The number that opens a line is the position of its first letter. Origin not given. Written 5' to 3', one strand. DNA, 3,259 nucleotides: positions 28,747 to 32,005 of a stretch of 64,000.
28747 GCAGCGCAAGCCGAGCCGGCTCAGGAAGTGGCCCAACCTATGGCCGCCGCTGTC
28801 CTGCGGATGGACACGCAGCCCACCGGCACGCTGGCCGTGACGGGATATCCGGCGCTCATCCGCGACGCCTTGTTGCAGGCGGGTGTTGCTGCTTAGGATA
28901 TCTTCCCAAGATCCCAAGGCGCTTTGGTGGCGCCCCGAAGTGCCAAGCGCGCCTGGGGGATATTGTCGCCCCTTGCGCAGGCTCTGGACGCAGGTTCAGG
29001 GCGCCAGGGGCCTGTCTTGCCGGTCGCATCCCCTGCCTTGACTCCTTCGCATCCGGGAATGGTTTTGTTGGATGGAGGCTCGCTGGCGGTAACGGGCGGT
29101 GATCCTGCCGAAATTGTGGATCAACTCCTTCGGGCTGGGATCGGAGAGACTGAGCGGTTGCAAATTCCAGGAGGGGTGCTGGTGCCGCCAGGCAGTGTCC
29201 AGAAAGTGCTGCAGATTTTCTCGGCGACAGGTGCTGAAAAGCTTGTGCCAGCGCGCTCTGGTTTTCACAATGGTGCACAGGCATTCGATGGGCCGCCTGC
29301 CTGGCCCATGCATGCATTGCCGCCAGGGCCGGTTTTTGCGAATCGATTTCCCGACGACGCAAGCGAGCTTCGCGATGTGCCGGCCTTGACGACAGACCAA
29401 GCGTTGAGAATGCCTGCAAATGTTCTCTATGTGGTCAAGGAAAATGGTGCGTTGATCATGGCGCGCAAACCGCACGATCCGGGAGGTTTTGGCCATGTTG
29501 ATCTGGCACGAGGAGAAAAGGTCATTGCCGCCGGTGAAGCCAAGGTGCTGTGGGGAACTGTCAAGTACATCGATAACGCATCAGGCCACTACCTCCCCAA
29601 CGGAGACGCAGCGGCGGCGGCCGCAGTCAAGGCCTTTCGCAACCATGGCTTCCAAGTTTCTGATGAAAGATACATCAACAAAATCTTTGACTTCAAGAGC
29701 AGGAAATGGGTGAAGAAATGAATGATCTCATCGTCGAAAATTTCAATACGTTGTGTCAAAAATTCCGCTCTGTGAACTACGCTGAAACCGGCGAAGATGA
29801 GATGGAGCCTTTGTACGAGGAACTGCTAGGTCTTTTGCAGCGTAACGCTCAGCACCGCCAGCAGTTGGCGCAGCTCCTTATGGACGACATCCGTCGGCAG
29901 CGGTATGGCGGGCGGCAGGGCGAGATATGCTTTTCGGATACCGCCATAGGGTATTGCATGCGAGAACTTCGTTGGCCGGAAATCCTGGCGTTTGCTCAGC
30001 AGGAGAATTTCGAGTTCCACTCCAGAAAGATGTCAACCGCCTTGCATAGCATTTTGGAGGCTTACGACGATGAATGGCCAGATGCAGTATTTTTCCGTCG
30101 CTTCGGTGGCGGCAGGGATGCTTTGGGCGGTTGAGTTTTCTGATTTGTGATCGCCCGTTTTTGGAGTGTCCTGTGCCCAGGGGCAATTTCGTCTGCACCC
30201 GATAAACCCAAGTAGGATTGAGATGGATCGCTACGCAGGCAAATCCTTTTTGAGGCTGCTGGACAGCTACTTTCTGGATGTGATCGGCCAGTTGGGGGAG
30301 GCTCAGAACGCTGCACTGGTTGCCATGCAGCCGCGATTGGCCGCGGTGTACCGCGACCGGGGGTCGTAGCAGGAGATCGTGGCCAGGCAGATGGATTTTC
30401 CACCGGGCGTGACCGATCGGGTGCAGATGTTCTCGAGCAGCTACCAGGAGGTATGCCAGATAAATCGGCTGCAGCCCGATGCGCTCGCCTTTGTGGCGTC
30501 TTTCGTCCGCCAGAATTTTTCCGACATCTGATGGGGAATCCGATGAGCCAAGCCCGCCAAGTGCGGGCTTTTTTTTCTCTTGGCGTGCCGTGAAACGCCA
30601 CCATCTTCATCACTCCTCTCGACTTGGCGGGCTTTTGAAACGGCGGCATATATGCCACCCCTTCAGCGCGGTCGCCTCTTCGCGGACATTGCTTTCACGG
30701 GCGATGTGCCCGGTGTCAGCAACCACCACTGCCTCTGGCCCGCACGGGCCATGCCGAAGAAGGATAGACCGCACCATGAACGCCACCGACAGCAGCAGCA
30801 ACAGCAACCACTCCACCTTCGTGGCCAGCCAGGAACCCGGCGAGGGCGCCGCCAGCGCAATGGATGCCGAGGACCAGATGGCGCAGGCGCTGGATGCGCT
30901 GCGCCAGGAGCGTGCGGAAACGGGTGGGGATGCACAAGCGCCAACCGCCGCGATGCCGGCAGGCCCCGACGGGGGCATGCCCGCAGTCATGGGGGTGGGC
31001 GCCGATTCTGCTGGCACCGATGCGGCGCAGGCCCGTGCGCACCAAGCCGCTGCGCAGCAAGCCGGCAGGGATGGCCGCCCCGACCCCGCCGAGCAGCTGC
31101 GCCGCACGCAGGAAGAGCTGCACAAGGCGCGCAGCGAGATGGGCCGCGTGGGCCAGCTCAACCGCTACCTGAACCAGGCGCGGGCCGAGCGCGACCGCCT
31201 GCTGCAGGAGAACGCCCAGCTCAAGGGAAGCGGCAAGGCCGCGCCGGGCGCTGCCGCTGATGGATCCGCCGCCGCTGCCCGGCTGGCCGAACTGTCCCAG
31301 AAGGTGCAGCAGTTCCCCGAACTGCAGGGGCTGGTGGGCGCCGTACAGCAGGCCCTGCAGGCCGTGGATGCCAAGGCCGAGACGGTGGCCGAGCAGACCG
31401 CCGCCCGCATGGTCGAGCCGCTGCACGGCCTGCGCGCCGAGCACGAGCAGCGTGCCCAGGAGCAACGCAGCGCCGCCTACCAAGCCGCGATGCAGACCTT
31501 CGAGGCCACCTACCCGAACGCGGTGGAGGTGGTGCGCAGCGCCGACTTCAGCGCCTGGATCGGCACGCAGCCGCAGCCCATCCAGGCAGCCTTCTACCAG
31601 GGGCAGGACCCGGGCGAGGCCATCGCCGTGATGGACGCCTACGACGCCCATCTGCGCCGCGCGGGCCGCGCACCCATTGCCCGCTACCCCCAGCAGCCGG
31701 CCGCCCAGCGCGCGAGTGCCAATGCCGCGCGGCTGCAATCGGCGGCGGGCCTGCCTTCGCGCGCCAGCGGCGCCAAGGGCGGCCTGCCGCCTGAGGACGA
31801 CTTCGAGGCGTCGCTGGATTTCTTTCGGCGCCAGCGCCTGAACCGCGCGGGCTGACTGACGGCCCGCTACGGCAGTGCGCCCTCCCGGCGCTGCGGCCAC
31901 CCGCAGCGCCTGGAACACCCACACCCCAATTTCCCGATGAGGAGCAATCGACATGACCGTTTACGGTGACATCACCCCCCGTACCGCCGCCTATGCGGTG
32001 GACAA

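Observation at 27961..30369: Three in-frame TAG codons in two neighbouring phage-module genes, with coding signal continuing through each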

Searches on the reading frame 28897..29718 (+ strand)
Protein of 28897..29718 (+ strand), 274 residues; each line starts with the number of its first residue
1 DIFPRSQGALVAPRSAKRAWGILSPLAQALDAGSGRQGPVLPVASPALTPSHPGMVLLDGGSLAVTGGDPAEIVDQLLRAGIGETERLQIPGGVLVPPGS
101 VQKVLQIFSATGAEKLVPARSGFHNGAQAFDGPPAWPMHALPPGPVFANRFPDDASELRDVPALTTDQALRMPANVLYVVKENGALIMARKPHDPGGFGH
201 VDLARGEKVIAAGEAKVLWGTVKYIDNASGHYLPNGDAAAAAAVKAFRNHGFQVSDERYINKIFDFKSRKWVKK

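Call 7: search_protein_families(library=pfam, proteins=[window:28897-29718:+], max_evalue=1)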
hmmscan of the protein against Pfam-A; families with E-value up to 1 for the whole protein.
window:28897-29718:+ (274 aa): 0 families

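Call 8: search_protein_families(library=phrogs, proteins=[window:28897-29718:+], max_evalue=0.1)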
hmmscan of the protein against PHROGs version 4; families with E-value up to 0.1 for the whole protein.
window:28897-29718:+ (274 aa): 0 families

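Call 45: search_protein_representatives(protein=window:28897-29718:+)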
Query: 274 residues. Proteins with E-value up to 0.001 (for the whole library): 297; up to 1e-10: 110; up to 1e-30: 6. The best 150 are listed.
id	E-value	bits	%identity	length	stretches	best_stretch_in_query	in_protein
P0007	1.2e-159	546.4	82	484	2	1-274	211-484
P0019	1.3e-53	198.6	77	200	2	1-128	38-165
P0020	1.9e-45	171.8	62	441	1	143-274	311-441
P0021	4.1e-42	160.9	58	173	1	143-274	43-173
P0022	8.2e-36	140.2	55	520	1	146-274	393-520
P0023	4.0e-31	124.8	50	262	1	146-274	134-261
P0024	9.8e-29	117.0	49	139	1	153-274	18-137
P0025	3.0e-27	112.1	56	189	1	147-249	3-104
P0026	3.6e-26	108.6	52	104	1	173-274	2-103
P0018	1.7e-24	103.1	55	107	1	174-272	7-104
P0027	2.1e-23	99.5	44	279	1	111-264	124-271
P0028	8.5e-21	90.9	49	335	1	145-272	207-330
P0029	9.4e-21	90.8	45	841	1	143-273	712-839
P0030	1.1e-20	90.6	85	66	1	223-274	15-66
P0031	1.2e-20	90.4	46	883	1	142-273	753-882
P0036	1.4e-19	87.0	42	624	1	146-273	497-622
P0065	4.8e-16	75.4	46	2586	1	134-265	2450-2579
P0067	8.9e-16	74.5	48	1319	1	146-256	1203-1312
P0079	7.8e-15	71.4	41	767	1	146-273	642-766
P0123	6.1e-11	58.6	40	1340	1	147-259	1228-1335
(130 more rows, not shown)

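Call 46: search_protein_families(library=pfam, proteins=[P0065, P0067, P0029, P0031, P0123, P0036, P0079, P0022], max_evalue=0.001)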
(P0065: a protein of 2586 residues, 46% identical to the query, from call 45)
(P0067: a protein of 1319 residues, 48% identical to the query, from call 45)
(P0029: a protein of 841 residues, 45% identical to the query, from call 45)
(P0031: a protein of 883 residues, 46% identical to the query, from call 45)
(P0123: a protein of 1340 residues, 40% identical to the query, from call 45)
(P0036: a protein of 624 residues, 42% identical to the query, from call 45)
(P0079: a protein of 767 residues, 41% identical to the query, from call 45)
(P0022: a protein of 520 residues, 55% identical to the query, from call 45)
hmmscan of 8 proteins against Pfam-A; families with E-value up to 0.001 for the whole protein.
P0065 (2586 aa): 2 families
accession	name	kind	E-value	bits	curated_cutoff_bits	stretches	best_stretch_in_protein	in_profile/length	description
PF05593.20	RHS_repeat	-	1.3e-22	80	22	0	1115-1138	5-28/38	RHS Repeat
PF13517.12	FG-GAP_3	-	1.6e-09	38.6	26.9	1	50-116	1-60/61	FG-GAP-like repeat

P0067 (1319 aa): 1 family
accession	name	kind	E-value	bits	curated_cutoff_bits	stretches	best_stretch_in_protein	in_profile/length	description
PF05593.20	RHS_repeat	-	3.3e-52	174.4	22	5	270-305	1-36/38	RHS Repeat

P0029 (841 aa): 0 families

P0031 (883 aa): 0 families

P0123 (1340 aa): 4 families
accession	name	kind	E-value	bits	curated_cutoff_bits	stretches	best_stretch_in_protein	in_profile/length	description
PF03752.18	ALF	-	7.5e-70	231.1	25.4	8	197-237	1-42/42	Short repeats of unknown function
PF07591.16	PT-HINT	-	2.8e-19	70.2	27.7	1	1095-1223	9-137/137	Pretoxin HINT domain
PF01079.26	Hint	-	1.3e-05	25.3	29.7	1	1069-1154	2-84/213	Hint module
PF05203.21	Hom_end_hint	-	0.00012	22.6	32.1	1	1081-1113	2-34/228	Hom_end-associated Hint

P0036 (624 aa): 0 families

P0079 (767 aa): 1 family
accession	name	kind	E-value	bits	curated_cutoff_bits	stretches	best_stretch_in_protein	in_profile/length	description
PF13699.11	eCIS_core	-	1.1e-10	42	22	1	29-91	5-77/79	eCIS core domain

P0022 (520 aa): 0 families

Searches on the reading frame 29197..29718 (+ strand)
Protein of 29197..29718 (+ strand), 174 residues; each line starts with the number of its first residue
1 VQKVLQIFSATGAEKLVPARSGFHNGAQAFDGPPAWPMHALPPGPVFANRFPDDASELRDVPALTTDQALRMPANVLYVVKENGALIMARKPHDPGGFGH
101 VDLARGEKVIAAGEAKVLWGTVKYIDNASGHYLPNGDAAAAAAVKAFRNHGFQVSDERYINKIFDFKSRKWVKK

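Call 39: find_homologous_proteins(query=window:29197-29718:+, max_evalue=0.001)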
Query window:29197-29718:+ (174 aa): 5 proteins with E <= 0.001 among 326 candidates.
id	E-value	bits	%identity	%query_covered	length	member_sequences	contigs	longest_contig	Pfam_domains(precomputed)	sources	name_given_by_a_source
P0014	7.6e-85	301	99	79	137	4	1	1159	-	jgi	jgi:hypothetical protein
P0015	9.3e-66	239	96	66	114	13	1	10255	-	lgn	-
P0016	3.6e-35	139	63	59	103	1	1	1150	-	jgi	jgi:hypothetical protein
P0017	8.3e-27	112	55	56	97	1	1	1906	-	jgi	jgi:hypothetical protein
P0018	1.7e-24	104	55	56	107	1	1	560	-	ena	-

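Call 52: search_solved_structures(query=window:29299-29718:+, max_evalue=1)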
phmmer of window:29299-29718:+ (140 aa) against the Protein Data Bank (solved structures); distinct sequences matched with E-value up to 1: 7.
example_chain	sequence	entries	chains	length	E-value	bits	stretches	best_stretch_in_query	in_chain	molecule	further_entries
5o99_B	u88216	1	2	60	0.065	16.4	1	51-89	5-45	SH3 and multiple ankyrin repeat domains protein 3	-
6cpk_A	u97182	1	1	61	0.068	16.3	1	51-89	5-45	SH3 and multiple ankyrin repeat domains protein 3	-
3luy_A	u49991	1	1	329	0.67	13.1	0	55-127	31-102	Probable chorismate mutase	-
4xgc_D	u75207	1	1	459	0.72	13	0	15-67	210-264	Origin recognition complex subunit 4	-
7jgr_D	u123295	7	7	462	0.72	13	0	15-67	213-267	Origin recognition complex subunit 4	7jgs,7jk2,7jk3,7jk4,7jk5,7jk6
6kj5_A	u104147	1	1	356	0.79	12.9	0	34-102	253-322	10-hydroxygeraniol dehydrogenase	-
6k3g_B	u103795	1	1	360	0.8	12.9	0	34-102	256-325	10-hydroxygeraniol oxidoreductase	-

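Call 61: predict_structure(alignment_id=A2)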
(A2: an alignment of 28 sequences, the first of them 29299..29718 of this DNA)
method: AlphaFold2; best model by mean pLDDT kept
length: 140 residues; sequences in the alignment: 28
mean_pLDDT: 90.3   pTM: 0.85
mean pLDDT of the five models: 90.3, 89.6, 89.2, 89.0, 84.7
residues with pLDDT >= 90: 111; 70-90: 19; 50-70: 5; < 50: 5
segments of 3 or more residues with pLDDT < 50: 4-6
pLDDT, mean of each block of 10 residues (from residue 1): 49 88 88 95 96 95 90 96 97 95 95 97 93 91
secondary structure, 60 per line:
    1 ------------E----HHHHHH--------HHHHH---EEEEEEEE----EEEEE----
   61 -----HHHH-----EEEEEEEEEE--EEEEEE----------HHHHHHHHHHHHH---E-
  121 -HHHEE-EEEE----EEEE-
elements in order: H18-23 H32-36 E40-47 E52-56 H66-69 E75-84 E87-92 H103-115 E128-131 E136-139

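Call 63: fold_search(model_id=the predicted structure, library=pdb)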
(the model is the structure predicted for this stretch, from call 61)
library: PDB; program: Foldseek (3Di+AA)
matches with E <= 10: 152; with E <= 0.001: 0
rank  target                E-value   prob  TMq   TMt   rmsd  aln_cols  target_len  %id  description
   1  5yu8_H                1.2e+00  0.04  0.24  0.22  12.5       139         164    8  Cofilin decorated actin filament (released 2018-05-23)
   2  2bh2_A                1.3e+00  0.06  0.27  0.11  10.2       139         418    9  Crystal Structure of E. coli 5-methyluridine methyltransferase RumA in complex with ribosomal RNA substrate and S-aden (released 2005-03-30)
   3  8viz_G                1.4e+00  0.10  0.29  0.08  12.3       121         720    8  Structure of full-length gelsolin bound to the barbed end of F-actin (released 2024-10-16)
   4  7c2f_B                1.5e+00  0.11  0.29  0.40   6.9       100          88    7  Crystal Structure of the Thorarchaeota ProGel/rabbit actin complex (released 2020-08-05)
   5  1v9s_B                2.1e+00  0.06  0.19  0.14  13.6        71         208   20  Crystal structure of TT0130 protein from Thermus thermophilus HB8 (released 2005-03-29)
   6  9q25_D                2.1e+00  0.05  0.13  0.07   7.2        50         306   16  DX2-CX3-RAD51 in the closed state (released 2026-03-04)
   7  6g2h_C                2.2e+00  0.03  0.22  0.05  15.5       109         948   12  Filament of acetyl-CoA carboxylase and BRCT domains of BRCA1 (ACC-BRCT) core at 4.6 A resolution (released 2018-06-13)
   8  1svq_MODEL_1_A        2.4e+00  0.04  0.20  0.25   7.3        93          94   10  STRUCTURE OF SEVERIN DOMAIN 2 IN SOLUTION (released 1995-02-07)
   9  9q23_D                2.4e+00  0.04  0.12  0.08   7.5        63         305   13  DX2-CX3-RAD51 structure in the intermediate state (released 2026-03-04)
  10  6kwz_A                2.5e+00  0.06  0.27  0.33   7.0       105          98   11  Crystal structure of fragmin F3 domain with calcium ion (released 2020-01-01)
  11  3fg6_D                2.7e+00  0.08  0.29  0.17   5.7        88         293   16  Structure of the C-terminus of Adseverin (released 2009-08-11)
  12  6qbf_B                2.9e+00  0.07  0.30  0.08   9.2       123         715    9  Crystal structure of the pathological D187N variant of calcium-free human gelsolin. (released 2019-11-27)
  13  3pee_A                2.9e+00  0.05  0.18  0.11   7.3        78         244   14  Structure of the C. difficile TcdB cysteine protease domain (released 2011-02-16)
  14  9fzg                  2.9e+00  0.05  0.13  0.08   4.5        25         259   28  Crystal structure of the hPXR-LBD in complex with compound JMV7035 (released 2025-02-19)
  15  8eqz_A                2.9e+00  0.04  0.17  0.09  10.6        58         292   19  Crystal structure of pregnane X receptor ligand binding domain complexed with T0901317 analog T0-C6 (released 2023-03-15)
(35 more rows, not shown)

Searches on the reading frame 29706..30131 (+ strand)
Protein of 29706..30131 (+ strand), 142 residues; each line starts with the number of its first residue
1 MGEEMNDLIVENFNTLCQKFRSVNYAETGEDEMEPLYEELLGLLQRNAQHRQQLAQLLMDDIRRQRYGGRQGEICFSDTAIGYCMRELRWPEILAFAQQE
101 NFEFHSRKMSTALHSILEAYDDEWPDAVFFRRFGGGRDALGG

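Call 7: search_protein_families(library=pfam, proteins=[window:29706-30131:+], max_evalue=1)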
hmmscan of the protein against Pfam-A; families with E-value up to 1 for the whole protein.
window:29706-30131:+ (142 aa): 1 family
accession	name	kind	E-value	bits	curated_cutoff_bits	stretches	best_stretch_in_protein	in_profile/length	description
PF10440.15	WIYLD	-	0.02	15.1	27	1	95-125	11-41/61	Ubiquitin-binding WIYLD domain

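Call 8: search_protein_families(library=phrogs, proteins=[window:29706-30131:+], max_evalue=0.1)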
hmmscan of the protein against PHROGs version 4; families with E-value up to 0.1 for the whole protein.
window:29706-30131:+ (142 aa): 0 families

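Call 42: search_protein_families(library=ncbifam, proteins=[window:29718-30131:+], max_evalue=0.01)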
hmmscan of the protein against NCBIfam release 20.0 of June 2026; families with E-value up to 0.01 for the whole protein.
window:29718-30131:+ (138 aa): 0 families

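Call 71: search_protein_families(library=padloc, proteins=[window:29718-30131:+], max_evalue=0.01)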
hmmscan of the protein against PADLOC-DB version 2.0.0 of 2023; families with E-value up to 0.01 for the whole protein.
window:29718-30131:+ (138 aa): 0 families

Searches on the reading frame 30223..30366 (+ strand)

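Call 7: search_protein_families(library=pfam, proteins=[window:30223-30366:+], max_evalue=1)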
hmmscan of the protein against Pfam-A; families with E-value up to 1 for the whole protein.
window:30223-30366:+ (48 aa): 0 families

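Call 8: search_protein_families(library=phrogs, proteins=[window:30223-30366:+], max_evalue=0.1)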
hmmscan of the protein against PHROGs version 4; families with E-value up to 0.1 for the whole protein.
window:30223-30366:+ (48 aa): 1 family
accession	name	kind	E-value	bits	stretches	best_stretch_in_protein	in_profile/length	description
phrog_21050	-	unknown function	3.5e-07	31.2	1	3-46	6-49/85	-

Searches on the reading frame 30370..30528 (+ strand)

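Call 7: search_protein_families(library=pfam, proteins=[window:30370-30528:+], max_evalue=1)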
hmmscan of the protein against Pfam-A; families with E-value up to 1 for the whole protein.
window:30370-30528:+ (53 aa): 1 family
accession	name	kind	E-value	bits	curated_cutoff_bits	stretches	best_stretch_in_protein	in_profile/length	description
PF24227.1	DUF7443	-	0.088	12.9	27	1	25-40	31-46/58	Domain of unknown function (DUF7443)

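Call 8: search_protein_families(library=phrogs, proteins=[window:30370-30528:+], max_evalue=0.1)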
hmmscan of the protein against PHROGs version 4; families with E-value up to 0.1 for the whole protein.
window:30370-30528:+ (53 aa): 0 families

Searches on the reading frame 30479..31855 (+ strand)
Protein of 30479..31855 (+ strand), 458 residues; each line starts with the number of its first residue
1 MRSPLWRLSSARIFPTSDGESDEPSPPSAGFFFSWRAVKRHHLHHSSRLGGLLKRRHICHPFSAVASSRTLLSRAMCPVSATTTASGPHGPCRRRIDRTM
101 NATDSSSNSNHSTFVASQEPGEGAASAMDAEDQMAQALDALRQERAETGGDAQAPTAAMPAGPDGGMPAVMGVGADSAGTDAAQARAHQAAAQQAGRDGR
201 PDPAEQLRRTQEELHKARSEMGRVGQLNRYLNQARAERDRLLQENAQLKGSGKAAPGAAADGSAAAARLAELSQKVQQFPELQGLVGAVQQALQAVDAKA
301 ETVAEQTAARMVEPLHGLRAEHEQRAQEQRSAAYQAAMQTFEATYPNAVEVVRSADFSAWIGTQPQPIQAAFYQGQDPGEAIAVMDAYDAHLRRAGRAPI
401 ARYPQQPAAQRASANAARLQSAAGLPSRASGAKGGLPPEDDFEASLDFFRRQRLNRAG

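Call 22: search_protein_families(library=phrogs, proteins=[window:30479-31855:+], max_evalue=0.001)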
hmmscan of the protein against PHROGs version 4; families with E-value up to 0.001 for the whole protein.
window:30479-31855:+ (458 aa): 1 family
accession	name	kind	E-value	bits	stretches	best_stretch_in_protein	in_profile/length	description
phrog_13678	-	unknown function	1.4e-08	35.7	1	203-420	61-254/300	-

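Call 23: search_protein_families(library=pfam, proteins=[window:30479-31855:+], max_evalue=0.001)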
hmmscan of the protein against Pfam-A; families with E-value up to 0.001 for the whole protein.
window:30479-31855:+ (458 aa): 0 families
